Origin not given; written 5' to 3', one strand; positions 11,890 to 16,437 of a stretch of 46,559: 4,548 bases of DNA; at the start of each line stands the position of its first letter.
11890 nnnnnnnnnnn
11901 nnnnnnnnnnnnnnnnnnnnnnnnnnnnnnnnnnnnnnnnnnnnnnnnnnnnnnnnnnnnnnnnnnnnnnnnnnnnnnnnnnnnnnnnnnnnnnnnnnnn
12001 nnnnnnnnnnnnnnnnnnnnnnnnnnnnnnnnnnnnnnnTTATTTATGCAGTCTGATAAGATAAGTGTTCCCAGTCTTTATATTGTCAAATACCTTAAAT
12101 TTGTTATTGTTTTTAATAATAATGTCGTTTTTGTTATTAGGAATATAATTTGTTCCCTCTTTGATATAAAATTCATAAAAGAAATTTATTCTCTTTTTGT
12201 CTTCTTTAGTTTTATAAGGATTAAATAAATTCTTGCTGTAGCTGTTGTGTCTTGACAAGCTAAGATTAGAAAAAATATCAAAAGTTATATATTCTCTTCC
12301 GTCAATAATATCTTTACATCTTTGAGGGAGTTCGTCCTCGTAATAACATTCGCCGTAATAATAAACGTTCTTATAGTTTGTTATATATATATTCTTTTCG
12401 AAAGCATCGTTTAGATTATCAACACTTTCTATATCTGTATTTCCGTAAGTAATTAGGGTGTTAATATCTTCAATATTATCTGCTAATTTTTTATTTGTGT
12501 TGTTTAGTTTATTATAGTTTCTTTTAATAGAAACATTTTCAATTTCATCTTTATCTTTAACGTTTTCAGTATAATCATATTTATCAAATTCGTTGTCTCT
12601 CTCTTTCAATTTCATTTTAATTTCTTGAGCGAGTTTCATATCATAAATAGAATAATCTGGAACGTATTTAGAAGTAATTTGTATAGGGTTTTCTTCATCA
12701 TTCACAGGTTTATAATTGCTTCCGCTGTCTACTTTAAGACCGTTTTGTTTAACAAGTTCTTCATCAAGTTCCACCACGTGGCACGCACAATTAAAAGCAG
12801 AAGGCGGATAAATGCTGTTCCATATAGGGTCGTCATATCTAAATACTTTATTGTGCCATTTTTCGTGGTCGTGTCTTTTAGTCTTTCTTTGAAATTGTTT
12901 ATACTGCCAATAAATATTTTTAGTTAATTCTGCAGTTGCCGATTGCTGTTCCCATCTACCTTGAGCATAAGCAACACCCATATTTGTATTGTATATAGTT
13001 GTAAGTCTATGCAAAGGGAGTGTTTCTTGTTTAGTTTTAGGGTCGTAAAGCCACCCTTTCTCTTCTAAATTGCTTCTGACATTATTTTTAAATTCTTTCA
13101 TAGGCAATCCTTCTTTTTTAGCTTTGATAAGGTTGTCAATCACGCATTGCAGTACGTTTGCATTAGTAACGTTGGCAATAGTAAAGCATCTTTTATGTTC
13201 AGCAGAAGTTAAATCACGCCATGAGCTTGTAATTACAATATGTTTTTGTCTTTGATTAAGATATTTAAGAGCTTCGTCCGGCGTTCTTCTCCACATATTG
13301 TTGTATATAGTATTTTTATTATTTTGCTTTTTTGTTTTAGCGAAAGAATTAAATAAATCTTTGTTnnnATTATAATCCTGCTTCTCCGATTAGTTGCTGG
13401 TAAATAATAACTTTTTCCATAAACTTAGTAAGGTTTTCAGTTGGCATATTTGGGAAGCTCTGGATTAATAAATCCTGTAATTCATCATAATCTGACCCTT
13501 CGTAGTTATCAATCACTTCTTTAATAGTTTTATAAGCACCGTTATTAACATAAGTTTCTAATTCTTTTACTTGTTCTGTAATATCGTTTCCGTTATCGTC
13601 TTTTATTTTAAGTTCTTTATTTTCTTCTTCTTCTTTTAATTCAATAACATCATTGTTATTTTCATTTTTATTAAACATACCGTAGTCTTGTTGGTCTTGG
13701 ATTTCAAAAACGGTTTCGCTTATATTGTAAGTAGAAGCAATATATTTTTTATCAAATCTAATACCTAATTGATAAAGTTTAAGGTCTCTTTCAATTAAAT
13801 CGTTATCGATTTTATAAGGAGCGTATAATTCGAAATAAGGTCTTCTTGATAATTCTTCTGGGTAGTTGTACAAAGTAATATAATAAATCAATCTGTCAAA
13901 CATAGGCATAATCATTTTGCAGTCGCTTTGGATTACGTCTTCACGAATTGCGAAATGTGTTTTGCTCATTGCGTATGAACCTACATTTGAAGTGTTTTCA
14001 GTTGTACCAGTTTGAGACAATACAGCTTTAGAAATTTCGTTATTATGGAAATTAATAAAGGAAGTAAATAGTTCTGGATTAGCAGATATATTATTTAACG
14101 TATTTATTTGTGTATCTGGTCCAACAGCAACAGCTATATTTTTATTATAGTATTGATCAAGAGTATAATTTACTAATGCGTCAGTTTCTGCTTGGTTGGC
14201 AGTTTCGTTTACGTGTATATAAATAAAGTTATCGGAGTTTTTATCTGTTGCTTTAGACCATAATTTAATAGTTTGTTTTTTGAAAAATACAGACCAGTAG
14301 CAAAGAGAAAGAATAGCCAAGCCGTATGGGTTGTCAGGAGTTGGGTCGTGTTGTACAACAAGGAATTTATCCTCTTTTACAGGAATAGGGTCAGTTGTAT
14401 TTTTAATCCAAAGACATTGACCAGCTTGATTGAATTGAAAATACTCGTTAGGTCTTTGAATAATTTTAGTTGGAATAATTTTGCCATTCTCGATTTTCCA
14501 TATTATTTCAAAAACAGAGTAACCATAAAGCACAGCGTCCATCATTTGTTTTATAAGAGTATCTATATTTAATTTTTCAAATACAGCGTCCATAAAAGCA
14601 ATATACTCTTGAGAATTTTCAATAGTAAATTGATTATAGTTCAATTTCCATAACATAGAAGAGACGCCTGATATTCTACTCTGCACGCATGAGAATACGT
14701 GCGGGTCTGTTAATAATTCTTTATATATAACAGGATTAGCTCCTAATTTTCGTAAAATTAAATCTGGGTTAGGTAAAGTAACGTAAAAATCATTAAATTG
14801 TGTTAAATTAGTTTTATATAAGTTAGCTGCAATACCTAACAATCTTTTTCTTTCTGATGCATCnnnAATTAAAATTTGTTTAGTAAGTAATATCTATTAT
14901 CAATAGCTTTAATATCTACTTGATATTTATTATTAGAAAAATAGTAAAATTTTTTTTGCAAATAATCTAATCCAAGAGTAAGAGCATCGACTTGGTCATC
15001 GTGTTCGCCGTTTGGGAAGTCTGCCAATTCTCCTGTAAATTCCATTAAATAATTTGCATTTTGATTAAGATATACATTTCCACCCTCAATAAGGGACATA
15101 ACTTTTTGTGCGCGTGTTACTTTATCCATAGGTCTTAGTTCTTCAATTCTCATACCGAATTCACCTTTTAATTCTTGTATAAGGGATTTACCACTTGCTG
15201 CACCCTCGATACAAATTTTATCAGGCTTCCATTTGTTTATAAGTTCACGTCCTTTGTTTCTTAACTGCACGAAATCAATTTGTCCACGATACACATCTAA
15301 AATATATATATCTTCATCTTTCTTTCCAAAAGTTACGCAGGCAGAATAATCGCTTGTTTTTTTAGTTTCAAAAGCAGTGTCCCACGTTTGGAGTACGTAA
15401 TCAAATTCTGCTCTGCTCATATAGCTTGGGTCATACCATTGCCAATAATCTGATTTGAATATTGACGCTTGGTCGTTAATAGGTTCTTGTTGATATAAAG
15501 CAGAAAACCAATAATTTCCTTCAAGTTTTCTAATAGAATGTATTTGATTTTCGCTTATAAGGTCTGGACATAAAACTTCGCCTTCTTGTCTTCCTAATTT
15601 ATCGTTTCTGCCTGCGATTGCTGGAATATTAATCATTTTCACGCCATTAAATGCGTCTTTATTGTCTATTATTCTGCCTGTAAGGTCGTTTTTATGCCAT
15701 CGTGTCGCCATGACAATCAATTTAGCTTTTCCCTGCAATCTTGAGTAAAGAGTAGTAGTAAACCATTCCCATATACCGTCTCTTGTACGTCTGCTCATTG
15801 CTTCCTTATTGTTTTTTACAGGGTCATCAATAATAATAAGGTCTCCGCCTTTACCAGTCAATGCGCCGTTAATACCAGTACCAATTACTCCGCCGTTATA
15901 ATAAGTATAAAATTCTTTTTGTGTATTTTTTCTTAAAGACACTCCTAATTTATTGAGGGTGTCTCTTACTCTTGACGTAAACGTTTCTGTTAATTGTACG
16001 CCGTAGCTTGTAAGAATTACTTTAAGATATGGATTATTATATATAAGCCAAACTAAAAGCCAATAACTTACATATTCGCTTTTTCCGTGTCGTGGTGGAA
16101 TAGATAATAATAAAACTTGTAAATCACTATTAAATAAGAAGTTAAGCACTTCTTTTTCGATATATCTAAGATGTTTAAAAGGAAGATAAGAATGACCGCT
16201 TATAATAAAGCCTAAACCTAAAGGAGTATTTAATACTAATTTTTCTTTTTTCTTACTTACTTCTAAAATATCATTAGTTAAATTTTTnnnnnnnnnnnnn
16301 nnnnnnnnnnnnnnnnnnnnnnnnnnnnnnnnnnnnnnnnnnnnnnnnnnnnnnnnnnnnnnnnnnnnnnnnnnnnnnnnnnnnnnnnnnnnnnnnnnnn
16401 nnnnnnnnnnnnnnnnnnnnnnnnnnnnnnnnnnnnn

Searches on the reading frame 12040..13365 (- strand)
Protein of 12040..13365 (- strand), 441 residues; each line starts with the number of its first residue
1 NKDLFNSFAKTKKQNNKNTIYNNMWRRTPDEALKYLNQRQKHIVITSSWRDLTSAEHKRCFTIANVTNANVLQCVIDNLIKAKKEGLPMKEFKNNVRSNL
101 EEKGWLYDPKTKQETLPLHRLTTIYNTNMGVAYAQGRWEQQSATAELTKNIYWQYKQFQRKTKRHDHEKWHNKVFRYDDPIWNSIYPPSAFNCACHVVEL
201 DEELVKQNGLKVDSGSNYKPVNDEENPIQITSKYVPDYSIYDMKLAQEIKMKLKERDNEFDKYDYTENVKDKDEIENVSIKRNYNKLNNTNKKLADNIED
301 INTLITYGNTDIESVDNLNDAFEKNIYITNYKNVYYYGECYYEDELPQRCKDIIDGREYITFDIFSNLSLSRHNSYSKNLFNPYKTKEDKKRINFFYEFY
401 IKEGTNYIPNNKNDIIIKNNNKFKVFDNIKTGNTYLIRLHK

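Call 29: search_protein_families(library=phrogs, proteins=[window:12040-13365:-], max_evalue=0.001)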
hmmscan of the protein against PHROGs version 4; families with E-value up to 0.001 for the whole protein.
window:12040-13365:- (441 aa): 6 families
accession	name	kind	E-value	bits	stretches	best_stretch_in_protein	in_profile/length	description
phrog_220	-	head and packaging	4.2e-56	191.7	1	9-294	882-1162/1338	minor head protein and DNA pilot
phrog_28631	-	unknown function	3.7e-18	66.4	1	50-214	52-208/550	-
phrog_19194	-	unknown function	2e-09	37.7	1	119-298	121-292/438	-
phrog_23416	-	unknown function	5.6e-08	33.1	1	119-251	98-229/459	-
phrog_35074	-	unknown function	0.00016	20.7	1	121-201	554-632/890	-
phrog_324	-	head and packaging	0.00019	21.6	1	163-197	276-314/624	head morphogenesis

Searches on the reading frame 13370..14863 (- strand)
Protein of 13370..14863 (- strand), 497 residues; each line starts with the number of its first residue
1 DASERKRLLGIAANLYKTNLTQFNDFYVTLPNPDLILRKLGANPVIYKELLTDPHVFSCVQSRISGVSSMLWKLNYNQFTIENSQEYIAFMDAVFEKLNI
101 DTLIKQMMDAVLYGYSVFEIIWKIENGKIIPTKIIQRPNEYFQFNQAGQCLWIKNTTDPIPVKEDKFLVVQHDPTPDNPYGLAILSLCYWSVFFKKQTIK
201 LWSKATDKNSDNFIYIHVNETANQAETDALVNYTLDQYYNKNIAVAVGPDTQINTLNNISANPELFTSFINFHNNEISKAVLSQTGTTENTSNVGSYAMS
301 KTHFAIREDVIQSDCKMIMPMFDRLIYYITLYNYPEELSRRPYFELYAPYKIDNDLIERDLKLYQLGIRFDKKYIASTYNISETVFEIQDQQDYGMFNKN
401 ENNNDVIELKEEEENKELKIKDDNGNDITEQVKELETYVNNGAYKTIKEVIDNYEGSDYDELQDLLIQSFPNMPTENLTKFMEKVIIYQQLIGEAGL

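Call 29: search_protein_families(library=phrogs, proteins=[window:13370-14863:-], max_evalue=0.001)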
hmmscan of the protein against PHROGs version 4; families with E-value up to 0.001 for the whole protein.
window:13370-14863:- (497 aa): 3 families
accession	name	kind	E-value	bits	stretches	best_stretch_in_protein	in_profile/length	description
phrog_113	-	head and packaging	8.2e-79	267.1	1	24-493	46-511/1272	portal protein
phrog_10231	-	unknown function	1.7e-13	51.6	1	261-493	15-250/256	-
phrog_31661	-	unknown function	4.8e-05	24.8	1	22-73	34-85/113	-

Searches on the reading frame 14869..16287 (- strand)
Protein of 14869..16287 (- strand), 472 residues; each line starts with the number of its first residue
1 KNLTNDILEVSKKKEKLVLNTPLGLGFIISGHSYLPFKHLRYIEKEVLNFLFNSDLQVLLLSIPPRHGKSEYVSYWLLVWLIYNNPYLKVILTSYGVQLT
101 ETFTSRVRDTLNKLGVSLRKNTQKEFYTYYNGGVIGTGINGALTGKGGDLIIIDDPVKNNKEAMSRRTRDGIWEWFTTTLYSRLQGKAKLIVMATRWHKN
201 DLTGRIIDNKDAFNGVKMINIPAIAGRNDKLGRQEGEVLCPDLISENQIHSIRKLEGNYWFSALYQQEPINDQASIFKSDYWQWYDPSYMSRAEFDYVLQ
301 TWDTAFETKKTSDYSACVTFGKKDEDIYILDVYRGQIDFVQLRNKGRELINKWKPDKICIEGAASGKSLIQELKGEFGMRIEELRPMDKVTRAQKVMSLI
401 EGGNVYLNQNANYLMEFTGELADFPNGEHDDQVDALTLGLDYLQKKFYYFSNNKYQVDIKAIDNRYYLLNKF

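Call 29: search_protein_families(library=phrogs, proteins=[window:14869-16287:-], max_evalue=0.001)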
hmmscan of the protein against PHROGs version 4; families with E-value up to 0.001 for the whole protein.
window:14869-16287:- (472 aa): 6 families
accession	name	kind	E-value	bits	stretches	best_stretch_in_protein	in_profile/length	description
phrog_38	-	head and packaging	1.9e-95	322.1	1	46-453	296-713/760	terminase large subunit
phrog_5573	-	head and packaging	7.2e-46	157.6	1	210-440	6-231/250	terminase large subunit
phrog_4758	-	head and packaging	3.5e-41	142.1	1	36-225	38-237/243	terminase large subunit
phrog_30251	-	head and packaging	1.5e-31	110.4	1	48-370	47-376/799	terminase large subunit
phrog_979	-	head and packaging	2.9e-15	57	1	292-446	430-602/642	terminase large subunit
phrog_12171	-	head and packaging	9e-10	39.6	1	362-451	17-103/110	terminase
